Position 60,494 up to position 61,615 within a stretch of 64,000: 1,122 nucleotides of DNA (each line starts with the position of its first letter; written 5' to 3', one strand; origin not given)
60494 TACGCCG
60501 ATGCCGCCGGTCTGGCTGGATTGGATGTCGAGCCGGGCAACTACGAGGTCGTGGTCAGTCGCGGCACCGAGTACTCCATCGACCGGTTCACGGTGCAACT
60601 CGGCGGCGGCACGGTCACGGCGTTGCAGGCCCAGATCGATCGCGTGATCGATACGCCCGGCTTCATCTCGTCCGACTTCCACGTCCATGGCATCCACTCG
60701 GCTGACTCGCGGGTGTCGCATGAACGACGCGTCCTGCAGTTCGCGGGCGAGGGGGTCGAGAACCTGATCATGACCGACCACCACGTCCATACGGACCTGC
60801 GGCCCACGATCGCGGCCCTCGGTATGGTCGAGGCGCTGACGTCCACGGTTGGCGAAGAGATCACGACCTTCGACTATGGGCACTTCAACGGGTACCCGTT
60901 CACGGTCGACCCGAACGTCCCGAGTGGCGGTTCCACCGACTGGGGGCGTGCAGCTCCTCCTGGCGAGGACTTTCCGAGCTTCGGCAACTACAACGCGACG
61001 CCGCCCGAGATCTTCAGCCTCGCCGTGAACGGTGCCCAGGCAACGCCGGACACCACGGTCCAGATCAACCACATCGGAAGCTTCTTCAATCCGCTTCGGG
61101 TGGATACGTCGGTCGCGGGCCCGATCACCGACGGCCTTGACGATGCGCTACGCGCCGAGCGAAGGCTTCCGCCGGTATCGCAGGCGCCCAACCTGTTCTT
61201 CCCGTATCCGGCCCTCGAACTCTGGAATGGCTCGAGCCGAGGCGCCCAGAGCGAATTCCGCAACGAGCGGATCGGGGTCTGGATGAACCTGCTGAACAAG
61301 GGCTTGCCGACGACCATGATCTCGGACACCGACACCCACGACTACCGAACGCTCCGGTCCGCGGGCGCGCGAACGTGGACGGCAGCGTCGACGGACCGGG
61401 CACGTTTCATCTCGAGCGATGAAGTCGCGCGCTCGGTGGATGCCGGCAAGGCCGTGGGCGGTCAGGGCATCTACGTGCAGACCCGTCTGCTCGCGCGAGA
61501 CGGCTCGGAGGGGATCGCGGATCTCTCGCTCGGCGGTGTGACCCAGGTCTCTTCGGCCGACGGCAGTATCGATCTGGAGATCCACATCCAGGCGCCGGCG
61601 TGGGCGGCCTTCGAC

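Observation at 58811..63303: A 1078-aa secreted protein with CarboxypepD_reg-like and PHP-like regions, followed by a secreted HEAT-repeat protein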

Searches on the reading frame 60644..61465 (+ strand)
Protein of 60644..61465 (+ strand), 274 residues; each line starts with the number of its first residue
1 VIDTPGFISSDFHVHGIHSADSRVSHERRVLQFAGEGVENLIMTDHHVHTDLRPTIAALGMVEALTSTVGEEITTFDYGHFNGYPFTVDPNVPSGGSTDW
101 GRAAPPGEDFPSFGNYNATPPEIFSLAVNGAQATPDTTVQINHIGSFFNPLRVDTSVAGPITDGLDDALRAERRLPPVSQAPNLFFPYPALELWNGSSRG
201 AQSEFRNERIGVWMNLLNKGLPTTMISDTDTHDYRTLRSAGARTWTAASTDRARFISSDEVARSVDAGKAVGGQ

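Call 65: predict_structure(alignment_id=A3)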
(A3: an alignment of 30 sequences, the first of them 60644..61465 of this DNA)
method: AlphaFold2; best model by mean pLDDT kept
length: 274 residues; sequences in the alignment: 30
mean_pLDDT: 55.6   pTM: 0.59
mean pLDDT of the five models: 55.6, 50.6, 49.3, 46.7, 37.8
residues with pLDDT >= 90: 0; 70-90: 51; 50-70: 133; < 50: 90
segments of 3 or more residues with pLDDT < 50: 1-23, 36-48, 110-115, 146-158, 209-215, 229-248, 270-274
pLDDT, mean of each block of 10 residues (from residue 1): 26 37 55 50 44 71 62 58 70 56 57 55 79 81 50 44 63 62 67 57 52 50 56 37 43 61 66 40
secondary structure, 60 per line:
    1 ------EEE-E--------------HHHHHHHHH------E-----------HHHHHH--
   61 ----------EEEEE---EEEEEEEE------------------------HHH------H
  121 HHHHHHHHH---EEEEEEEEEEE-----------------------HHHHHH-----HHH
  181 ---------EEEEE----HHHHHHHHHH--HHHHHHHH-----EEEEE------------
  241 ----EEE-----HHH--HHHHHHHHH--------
elements in order: E7-9 H26-34 H53-58 E71-75 E79-86 H120-129 E133-143 H167-172 E190-194 H199-208 H211-218 E224-228 E245-247 H258-266

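Call 67: fold_search(model_id=the predicted structure, library=pdb)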
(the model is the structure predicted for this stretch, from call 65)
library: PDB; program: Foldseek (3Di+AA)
matches with E <= 10: 156; with E <= 0.001: 0
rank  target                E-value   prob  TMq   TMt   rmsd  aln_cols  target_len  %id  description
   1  5fkv_A                1.5e-02  0.63  0.30  0.09   9.9       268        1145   11  cryo-EM structure of the E. coli replicative DNA polymerase complex bound to DNA (DNA polymerase III alpha, beta, epsi (released 2015-11-25)
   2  2hnh                  4.9e-02  0.47  0.37  0.14  12.4       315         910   13  Crystal structure of the catalytic alpha subunit of E. coli replicative DNA polymerase III (released 2006-09-19)
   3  3f2c_A                6.3e-02  0.66  0.34  0.12   9.2       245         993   12  DNA Polymerase PolC from Geobacillus kaustophilus complex with DNA, dGTP and Mn (released 2009-01-20)
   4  5fkw_A                1.2e-01  0.28  0.34  0.12  12.7       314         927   12  cryo-EM structure of the E. coli replicative DNA polymerase complex bound to DNA (DNA polymerase III alpha, beta, epsi (released 2015-11-25)
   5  2anu_A                2.5e-01  0.23  0.29  0.34  12.5       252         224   15  Crystal structure of Predicted metal-dependent phosphoesterase (PHP family) (tm0559) from THERMOTOGA MARITIMA at 2.40  (released 2005-10-18)
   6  2anu_C                3.2e-01  0.35  0.39  0.46  11.5       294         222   14  Crystal structure of Predicted metal-dependent phosphoesterase (PHP family) (tm0559) from THERMOTOGA MARITIMA at 2.40  (released 2005-10-18)
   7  7pu7_A                5.9e-01  0.08  0.24  0.08  14.6       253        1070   11  DNA polymerase from M. tuberculosis (released 2022-02-23)
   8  2anu_D                7.6e-01  0.21  0.21  0.25  10.9       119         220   23  Crystal structure of Predicted metal-dependent phosphoesterase (PHP family) (tm0559) from THERMOTOGA MARITIMA at 2.40  (released 2005-10-18)
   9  3aqi_A                1.6e+00  0.15  0.13  0.11   4.8        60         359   12  H240A variant of human ferrochelatase (released 2012-01-25)
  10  4n41_A                1.9e+00  0.01  0.14  0.07  17.8       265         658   14  Structure of Thermus thermophilus Argonaute bound to guide DNA and 15-mer target DNA (released 2014-01-15)
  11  4kmm_A                2.0e+00  0.13  0.13  0.11   4.8        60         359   12  M76H variant of human ferrochelatase (released 2014-05-14)
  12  5xou_B                2.0e+00  0.01  0.14  0.07  20.0       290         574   12  Crystal structure of T. thermophilus Argonaute protein complexed with a bulge 7T8 on the guide strand (released 2017-10-04)
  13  6yk9_A                2.2e+00  0.14  0.13  0.11   3.1        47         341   15  [Fe]-hydrogenase from Methanolacinia paynteri with bound guanylylpyridinol at 1.7-A resolution (released 2021-02-17)
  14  4kla_A                2.2e+00  0.13  0.14  0.11   4.8        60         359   12  E343D variant of human ferrochelatase (released 2014-05-07)
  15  3lyh_A                2.3e+00  0.10  0.13  0.25   4.7        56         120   16  Crystal structure of Putative cobalamin (vitamin B12) biosynthesis CbiX protein (YP_958415.1) from Marinobacter aquaeo (released 2010-04-07)
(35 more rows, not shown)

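Call 71: search_solved_structures(query=A4, max_evalue=10, show_alignments=4)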
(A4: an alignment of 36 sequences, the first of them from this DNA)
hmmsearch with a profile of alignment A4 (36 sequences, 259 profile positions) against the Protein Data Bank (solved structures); distinct sequences matched with E-value up to 10: 7.
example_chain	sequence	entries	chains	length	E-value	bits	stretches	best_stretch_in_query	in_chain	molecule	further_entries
9etk_A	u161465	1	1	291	2.7e-06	30.1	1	10-162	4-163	Metal-dependent phosphoesterases (PHP family)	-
3e38_A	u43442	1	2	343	0.00092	21.8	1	8-83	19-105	two-domain protein containing predicted PHP-like metal-dependent phosphoesterase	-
2anu_A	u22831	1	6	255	0.0025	20.4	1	5-47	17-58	hypothetical protein TM0559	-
7ug9_A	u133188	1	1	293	0.0066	19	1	3-76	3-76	5'-3' exoribonuclease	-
4gc3_A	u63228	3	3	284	0.014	18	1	11-47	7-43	L-HISTIDINOL PHOSPHATE PHOSPHATASE | Histidinol-phosphatase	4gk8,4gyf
1m65_A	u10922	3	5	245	0.24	13.9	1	10-47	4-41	Hypothetical protein ycdX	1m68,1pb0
6sga_Fb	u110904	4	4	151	0.39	13.2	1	23-59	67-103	mt-SAF31 | Complex 1 protein (LYR family)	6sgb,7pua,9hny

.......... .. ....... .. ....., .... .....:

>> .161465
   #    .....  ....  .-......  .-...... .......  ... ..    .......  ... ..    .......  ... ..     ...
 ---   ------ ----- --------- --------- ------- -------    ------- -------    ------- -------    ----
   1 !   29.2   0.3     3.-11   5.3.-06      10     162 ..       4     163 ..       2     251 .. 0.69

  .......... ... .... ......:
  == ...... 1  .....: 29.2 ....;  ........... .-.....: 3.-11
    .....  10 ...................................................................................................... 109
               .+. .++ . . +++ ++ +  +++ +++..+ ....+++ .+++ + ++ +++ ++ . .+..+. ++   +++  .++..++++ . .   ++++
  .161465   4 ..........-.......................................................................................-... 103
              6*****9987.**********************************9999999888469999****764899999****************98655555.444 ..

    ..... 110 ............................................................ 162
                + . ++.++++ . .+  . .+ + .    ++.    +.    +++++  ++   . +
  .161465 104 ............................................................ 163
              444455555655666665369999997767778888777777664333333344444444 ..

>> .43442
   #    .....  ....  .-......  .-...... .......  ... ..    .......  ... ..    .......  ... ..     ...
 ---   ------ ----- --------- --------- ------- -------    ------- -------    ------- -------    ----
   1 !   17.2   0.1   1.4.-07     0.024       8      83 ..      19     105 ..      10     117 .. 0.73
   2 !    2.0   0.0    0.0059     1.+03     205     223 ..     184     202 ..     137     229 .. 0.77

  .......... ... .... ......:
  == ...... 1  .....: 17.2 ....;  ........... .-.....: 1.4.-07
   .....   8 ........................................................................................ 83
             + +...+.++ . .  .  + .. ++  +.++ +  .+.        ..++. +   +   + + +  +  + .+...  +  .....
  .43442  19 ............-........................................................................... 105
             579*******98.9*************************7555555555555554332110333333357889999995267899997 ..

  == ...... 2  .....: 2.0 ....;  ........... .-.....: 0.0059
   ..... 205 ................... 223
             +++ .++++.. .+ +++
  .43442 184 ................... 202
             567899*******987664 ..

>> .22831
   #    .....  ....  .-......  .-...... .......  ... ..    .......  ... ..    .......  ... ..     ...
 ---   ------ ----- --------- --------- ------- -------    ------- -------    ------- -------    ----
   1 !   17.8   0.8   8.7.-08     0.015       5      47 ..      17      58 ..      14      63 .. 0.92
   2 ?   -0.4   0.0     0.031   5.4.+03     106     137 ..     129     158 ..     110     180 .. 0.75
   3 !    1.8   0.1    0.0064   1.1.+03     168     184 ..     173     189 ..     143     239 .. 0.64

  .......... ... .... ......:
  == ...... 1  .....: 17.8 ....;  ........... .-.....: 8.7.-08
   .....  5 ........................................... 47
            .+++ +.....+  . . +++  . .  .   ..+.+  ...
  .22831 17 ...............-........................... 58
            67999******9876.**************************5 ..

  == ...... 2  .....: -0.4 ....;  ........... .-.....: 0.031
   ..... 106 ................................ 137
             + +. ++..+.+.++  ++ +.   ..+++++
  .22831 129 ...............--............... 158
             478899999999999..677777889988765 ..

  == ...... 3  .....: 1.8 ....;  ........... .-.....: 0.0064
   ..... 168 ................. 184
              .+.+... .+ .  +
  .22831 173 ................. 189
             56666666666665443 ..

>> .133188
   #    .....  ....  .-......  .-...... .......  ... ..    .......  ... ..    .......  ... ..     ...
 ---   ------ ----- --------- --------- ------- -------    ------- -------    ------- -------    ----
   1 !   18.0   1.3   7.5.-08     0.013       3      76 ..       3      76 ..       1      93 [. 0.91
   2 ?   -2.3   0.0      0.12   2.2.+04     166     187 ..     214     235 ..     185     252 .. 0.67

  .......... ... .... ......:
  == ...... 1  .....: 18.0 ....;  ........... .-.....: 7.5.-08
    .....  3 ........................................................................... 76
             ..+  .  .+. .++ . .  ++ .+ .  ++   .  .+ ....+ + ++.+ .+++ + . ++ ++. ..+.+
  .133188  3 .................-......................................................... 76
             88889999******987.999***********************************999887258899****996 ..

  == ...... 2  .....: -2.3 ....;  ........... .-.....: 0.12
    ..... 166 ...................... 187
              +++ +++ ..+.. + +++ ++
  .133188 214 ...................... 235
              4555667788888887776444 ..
